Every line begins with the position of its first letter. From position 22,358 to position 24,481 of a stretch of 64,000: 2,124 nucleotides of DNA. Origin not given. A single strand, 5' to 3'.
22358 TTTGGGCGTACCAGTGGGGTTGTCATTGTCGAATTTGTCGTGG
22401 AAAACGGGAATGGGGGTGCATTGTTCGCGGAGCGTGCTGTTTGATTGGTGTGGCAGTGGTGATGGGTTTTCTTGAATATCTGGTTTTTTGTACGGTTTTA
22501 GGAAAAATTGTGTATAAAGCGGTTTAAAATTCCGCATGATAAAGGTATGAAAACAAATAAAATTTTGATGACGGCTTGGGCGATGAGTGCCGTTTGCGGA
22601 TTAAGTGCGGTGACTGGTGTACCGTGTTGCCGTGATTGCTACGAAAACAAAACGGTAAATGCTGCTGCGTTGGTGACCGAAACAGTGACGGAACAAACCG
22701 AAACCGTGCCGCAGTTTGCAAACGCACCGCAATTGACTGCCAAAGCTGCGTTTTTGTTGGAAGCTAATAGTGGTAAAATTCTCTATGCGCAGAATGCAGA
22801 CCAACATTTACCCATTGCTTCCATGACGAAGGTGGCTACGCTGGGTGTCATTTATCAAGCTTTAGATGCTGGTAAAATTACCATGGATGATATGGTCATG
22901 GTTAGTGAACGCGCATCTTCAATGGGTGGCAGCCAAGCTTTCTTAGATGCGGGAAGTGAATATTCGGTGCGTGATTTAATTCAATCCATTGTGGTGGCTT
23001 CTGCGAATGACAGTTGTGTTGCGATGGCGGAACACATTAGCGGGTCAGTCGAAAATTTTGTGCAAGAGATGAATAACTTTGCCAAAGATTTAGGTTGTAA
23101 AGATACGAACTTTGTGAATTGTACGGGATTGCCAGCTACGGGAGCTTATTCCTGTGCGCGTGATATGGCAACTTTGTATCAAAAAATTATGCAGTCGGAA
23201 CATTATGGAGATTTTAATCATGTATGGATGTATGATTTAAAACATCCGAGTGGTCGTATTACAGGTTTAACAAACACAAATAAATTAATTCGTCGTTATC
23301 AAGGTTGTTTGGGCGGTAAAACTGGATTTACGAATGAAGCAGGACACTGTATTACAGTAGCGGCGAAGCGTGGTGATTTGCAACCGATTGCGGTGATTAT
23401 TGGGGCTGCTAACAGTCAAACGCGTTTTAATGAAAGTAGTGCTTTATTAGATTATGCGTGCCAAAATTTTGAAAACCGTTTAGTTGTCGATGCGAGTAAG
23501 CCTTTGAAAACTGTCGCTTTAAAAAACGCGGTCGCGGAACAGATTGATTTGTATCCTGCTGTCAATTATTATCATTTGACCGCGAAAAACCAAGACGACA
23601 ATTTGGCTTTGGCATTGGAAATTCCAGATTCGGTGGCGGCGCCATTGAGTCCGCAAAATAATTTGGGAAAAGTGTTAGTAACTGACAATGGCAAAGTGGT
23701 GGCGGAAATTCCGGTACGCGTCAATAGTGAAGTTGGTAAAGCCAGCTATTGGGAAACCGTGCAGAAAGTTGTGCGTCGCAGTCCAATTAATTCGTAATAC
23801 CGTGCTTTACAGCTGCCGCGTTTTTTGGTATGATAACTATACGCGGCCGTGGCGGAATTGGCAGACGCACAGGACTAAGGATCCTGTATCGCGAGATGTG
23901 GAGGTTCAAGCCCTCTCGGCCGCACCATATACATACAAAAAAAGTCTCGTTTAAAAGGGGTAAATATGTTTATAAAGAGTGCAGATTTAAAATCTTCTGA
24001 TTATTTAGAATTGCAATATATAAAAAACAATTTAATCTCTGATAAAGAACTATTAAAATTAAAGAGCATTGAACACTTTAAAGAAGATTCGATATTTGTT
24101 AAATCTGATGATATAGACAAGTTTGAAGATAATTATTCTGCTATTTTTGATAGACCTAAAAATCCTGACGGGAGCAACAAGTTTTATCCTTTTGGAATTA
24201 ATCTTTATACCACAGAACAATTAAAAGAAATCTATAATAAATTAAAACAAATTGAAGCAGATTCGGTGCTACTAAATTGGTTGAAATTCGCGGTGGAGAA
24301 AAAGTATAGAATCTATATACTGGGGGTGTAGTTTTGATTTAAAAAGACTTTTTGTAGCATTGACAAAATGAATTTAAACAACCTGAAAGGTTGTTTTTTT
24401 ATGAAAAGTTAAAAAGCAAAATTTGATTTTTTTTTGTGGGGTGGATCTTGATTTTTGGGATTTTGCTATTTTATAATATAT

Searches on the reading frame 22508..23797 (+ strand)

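Call 45: search_protein_families(library=pfam, proteins=[window:22508-23797:+], max_evalue=0.001)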
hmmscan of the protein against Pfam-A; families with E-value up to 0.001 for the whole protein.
window:22508-23797:+ (429 aa): 4 families
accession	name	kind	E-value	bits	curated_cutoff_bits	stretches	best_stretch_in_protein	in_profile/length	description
PF00768.25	Peptidase_S11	-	6.5e-72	242.3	27.6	1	71-301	5-238/239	D-alanyl-D-alanine carboxypeptidase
PF13354.11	Beta-lactamase2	-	5.7e-15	55.7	22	1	93-232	13-151/214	Beta-lactamase enzyme family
PF07943.18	PBP5_C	-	7.2e-08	32.9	21.2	1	321-410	1-90/91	Penicillin-binding protein 5, C-terminal domain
PF00144.29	Beta-lactamase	-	3.9e-06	26.7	27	0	96-157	45-99/329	Beta-lactamase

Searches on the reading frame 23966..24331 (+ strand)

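Call 4: search_protein_families(library=pfam, proteins=[window:23966-24331:+], max_evalue=1)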
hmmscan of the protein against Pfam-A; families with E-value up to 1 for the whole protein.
window:23966-24331:+ (121 aa): 1 family
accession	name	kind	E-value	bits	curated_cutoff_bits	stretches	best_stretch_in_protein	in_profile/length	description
PF22375.1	Lgt1_N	-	0.16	12.6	27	1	9-44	14-46/101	Glucosyltransferase Lgt1, N-terminal domain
